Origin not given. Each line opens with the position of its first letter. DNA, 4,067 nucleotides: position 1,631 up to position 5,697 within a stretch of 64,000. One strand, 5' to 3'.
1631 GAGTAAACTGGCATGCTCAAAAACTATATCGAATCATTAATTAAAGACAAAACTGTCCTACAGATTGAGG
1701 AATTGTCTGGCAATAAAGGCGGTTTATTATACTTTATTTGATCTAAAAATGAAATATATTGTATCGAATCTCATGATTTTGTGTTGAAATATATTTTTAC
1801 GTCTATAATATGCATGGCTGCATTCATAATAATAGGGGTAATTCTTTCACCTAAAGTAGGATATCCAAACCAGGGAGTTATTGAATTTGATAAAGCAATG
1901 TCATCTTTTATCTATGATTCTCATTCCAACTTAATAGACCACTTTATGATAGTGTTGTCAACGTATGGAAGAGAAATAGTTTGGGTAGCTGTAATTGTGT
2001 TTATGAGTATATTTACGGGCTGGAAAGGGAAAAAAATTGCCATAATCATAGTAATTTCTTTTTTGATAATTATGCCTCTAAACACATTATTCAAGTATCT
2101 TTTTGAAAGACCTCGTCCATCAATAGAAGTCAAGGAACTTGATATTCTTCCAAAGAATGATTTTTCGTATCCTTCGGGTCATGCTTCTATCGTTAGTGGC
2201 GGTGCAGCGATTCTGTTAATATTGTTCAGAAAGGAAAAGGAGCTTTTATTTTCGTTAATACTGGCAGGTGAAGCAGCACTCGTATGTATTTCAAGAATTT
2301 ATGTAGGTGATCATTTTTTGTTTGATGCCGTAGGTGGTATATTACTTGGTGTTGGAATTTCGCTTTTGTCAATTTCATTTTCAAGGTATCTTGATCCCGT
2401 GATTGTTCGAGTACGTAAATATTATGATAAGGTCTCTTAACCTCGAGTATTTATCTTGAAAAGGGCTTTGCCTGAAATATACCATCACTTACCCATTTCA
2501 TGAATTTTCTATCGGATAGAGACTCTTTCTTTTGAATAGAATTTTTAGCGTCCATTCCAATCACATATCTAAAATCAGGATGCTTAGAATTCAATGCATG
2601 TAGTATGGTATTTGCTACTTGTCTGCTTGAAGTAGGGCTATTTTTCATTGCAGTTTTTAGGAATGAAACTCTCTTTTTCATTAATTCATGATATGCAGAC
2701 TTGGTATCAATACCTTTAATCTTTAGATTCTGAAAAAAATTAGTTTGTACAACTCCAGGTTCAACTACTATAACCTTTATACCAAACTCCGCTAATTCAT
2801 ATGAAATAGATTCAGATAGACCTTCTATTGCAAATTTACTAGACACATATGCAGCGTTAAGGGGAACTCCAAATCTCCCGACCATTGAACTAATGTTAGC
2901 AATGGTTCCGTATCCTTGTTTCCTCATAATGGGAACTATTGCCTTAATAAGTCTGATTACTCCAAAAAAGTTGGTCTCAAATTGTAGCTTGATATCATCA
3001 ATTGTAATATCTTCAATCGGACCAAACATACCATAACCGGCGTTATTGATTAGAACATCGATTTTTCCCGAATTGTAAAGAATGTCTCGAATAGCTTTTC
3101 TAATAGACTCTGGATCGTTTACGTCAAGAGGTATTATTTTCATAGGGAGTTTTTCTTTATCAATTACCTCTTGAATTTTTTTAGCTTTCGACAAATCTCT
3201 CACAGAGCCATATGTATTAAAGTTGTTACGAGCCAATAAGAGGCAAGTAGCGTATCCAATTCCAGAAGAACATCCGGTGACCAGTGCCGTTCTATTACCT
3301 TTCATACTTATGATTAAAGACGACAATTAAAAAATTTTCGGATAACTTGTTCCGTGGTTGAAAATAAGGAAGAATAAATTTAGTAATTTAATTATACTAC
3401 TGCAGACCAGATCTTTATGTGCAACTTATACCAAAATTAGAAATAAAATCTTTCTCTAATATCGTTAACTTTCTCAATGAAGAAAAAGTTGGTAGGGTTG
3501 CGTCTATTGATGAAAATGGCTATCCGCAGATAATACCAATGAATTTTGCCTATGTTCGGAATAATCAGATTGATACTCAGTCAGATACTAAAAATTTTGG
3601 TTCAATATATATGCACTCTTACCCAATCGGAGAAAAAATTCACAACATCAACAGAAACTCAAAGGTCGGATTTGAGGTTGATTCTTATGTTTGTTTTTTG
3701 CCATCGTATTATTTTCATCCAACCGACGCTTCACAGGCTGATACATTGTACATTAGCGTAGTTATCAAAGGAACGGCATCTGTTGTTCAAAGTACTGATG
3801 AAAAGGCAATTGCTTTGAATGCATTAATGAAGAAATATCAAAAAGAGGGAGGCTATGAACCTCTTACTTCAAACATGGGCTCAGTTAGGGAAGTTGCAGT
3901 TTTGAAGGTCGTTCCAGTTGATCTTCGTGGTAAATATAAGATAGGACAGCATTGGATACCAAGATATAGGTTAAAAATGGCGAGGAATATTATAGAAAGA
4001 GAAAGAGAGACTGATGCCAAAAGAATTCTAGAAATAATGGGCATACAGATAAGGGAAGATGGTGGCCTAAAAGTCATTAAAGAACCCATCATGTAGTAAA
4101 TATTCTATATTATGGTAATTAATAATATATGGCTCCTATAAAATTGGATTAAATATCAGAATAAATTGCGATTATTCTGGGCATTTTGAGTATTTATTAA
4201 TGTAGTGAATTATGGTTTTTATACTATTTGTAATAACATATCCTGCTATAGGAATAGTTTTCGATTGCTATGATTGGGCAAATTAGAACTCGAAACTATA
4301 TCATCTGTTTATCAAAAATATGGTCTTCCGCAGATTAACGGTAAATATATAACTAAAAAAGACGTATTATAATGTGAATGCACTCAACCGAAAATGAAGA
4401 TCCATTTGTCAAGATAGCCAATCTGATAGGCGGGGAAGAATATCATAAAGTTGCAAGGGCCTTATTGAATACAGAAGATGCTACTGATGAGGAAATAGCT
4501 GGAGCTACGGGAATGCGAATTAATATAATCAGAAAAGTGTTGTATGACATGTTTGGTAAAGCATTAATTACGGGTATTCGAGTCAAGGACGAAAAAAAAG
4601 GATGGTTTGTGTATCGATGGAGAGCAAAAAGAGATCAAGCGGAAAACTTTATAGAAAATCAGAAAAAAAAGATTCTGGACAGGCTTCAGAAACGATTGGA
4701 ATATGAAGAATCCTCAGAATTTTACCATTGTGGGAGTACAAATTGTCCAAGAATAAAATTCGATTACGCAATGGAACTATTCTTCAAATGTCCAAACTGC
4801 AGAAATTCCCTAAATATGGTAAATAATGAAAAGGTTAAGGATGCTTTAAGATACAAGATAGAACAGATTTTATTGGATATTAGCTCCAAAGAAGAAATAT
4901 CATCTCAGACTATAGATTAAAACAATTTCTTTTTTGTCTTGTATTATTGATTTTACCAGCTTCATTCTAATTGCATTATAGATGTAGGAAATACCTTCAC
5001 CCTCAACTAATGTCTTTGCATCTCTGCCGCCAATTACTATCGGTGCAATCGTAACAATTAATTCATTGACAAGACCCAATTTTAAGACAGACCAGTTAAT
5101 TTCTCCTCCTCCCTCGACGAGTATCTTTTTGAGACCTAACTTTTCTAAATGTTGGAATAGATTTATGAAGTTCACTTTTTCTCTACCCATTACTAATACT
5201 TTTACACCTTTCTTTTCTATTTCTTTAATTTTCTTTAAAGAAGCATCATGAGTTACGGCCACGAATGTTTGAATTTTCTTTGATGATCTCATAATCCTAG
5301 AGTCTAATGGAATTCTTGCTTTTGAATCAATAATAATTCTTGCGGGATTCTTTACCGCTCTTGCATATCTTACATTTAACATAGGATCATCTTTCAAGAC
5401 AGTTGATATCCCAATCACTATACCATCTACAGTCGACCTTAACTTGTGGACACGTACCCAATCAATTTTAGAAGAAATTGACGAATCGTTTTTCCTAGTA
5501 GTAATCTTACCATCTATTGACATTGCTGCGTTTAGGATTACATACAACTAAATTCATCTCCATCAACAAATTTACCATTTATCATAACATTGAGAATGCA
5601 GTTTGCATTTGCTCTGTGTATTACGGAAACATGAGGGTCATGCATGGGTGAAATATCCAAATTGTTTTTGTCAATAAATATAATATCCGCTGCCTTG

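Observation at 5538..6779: COG0402-type amidohydrolase translationally coupled between arfA and arfC in the riboflavin operon: candidate for the missing archaeal pathway step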

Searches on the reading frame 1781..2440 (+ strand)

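Call 72: search_protein_families(library=pfam, proteins=[window:1781-2440:+], max_evalue=0.00001)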
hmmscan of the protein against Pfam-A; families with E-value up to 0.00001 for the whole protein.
window:1781-2440:+ (219 aa): 1 family
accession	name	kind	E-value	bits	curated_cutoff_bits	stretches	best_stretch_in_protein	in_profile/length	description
PF01569.27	PAP2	-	7.1e-21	74.8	27.2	1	88-202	3-126/130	PAP2 superfamily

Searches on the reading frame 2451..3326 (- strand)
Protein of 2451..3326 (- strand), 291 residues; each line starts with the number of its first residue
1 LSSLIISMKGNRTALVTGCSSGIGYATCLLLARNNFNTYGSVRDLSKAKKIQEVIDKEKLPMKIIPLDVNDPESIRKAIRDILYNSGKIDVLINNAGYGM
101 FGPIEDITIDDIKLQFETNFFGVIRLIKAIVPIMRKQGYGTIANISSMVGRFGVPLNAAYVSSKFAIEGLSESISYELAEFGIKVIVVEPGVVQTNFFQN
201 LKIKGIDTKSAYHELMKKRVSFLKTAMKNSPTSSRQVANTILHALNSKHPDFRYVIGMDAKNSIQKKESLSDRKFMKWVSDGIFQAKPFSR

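Call 72: search_protein_families(library=pfam, proteins=[window:2451-3326:-], max_evalue=0.00001)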
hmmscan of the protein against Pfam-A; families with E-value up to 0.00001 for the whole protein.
window:2451-3326:- (291 aa): 4 families
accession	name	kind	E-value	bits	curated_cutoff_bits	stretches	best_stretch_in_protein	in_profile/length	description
PF00106.31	adh_short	-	1e-49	169.1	26.6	1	13-201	2-190/195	short chain dehydrogenase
PF13561.12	adh_short_C2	-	2.9e-35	122.4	27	1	20-217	3-201/236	Enoyl-(Acyl carrier protein) reductase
PF08659.16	KR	-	5.7e-08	33.3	22.6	1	13-173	2-162/180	KR domain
PF08643.16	DUF1776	-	4.7e-06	26.7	25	0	91-249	96-267/294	Fungal family of unknown function (DUF1776)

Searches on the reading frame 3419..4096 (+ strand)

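Call 3: search_protein_families(library=pfam, proteins=[window:3419-4096:+])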
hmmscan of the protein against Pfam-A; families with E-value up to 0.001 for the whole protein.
window:3419-4096:+ (225 aa): 3 families
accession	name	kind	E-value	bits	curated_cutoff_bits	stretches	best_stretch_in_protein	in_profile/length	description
PF12900.13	Pyridox_ox_2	-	1.3e-17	64.5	27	1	15-172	5-139/140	Pyridoxamine 5'-phosphate oxidase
PF01243.27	PNPOx_N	-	2.3e-12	47.8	28.1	1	15-160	5-109/120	Pyridoxamine 5'-phosphate oxidase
PF04299.18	FMN_bind_2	-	0.00068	19.8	22.4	1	8-145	8-139/168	Putative FMN-binding domain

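Call 4: search_protein_families(library=ncbifam, proteins=[window:3419-4096:+])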
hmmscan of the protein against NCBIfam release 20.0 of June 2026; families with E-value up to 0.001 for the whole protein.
window:3419-4096:+ (225 aa): 5 families
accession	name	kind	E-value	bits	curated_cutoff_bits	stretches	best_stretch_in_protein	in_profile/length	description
NF000261.1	NimABCDEF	equivalog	1e-08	35.2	260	1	14-142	16-122/153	NimABCDEF family 5-nitroimidazole reductase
TIGR03618.1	Rv1155_F420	subfamily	1.8e-07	31.4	79.05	0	107-161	65-118/127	TIGR03618 family F420-dependent PPOX class oxidoreductase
TIGR03668.1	Rv0121_F420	hypoth_equivalog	7.9e-07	29.2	119.15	1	16-90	6-80/141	TIGR03668 family PPOX class F420-dependent oxidoreductase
TIGR04023.1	PPOX_MSMEG_5819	subfamily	1.1e-06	28.5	85.6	1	16-95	6-76/115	PPOX class F420-dependent oxidoreductase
TIGR03667.1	Rv3369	hypoth_equivalog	0.00014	21.8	125.3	0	15-89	7-68/130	TIGR03667 family PPOX class F420-dependent oxidoreductase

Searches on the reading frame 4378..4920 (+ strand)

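Call 3: search_protein_families(library=pfam, proteins=[window:4378-4920:+])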
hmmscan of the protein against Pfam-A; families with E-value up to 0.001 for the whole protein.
window:4378-4920:+ (180 aa): 1 family
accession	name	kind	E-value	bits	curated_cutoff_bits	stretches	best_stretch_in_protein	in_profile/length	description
PF02002.24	TFIIE_alpha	-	4.5e-18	65.5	22.9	1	17-111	10-104/105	TFIIE alpha subunit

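Call 4: search_protein_families(library=ncbifam, proteins=[window:4378-4920:+])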
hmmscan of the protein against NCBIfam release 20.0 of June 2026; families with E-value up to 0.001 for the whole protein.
window:4378-4920:+ (180 aa): 2 families
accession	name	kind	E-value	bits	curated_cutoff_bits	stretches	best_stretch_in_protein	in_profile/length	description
NF004910.0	PRK06266.1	equivalog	4.4e-42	143.4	180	1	12-173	23-181/185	transcription initiation factor E subunit alpha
TIGR00373.1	TIGR00373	equivalog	2.2e-31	108.5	149.5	1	18-163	12-156/162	transcription factor E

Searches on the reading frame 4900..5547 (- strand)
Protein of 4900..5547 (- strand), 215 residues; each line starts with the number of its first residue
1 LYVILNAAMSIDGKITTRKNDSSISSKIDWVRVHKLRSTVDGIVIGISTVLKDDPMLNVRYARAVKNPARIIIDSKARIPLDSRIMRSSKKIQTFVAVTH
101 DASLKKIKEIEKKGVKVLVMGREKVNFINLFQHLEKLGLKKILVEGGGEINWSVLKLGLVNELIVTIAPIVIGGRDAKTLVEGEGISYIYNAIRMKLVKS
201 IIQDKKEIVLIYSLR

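Call 3: search_protein_families(library=pfam, proteins=[window:4900-5547:-])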
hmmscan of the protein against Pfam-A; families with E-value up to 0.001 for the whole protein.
window:4900-5547:- (215 aa): 1 family
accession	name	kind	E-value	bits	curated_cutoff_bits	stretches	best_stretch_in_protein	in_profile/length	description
PF01872.23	RibD_C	-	5e-48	164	24.1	1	2-200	2-188/197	RibD C-terminal domain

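Call 4: search_protein_families(library=ncbifam, proteins=[window:4900-5547:-])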
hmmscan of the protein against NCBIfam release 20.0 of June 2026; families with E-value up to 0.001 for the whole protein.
window:4900-5547:- (215 aa): 7 families
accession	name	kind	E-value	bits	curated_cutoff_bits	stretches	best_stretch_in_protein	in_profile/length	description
TIGR01508.1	rib_reduct_arch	equivalog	1.1e-63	214.2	186.45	1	1-199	1-196/210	2,5-diamino-6-(ribosylamino)-4(3H)-pyrimidinone 5'-phosphate reductase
TIGR00227.1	ribD_Cterm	domain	1.5e-59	201.1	150.15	1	2-210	4-212/216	riboflavin-specific deaminase C-terminal domain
TIGR00326.1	eubact_ribD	equivalog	2.7e-32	112.3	156.35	1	2-197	142-330/343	bifunctional diaminohydroxyphosphoribosylaminopyrimidine deaminase/5-amino-6-(5-phosphoribosylamino)uracil reductase RibD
NF008052.0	PRK10786.1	equivalog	2.1e-19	69.5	500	1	2-198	148-351/367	bifunctional diaminohydroxyphosphoribosylaminopyrimidine deaminase/5-amino-6-(5-phosphoribosylamino)uracil reductase RibD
NF010663.0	PRK14059.1-1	equivalog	3.3e-13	49.6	184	1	7-210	34-247/253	pyrimidine reductase family protein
NF010664.0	PRK14059.1-2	equivalog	2.6e-12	46.9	226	1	2-185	38-230/257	pyrimidine reductase family protein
NF010665.0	PRK14059.1-4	equivalog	2.3e-10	40.2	274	1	6-185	46-234/260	pyrimidine reductase family protein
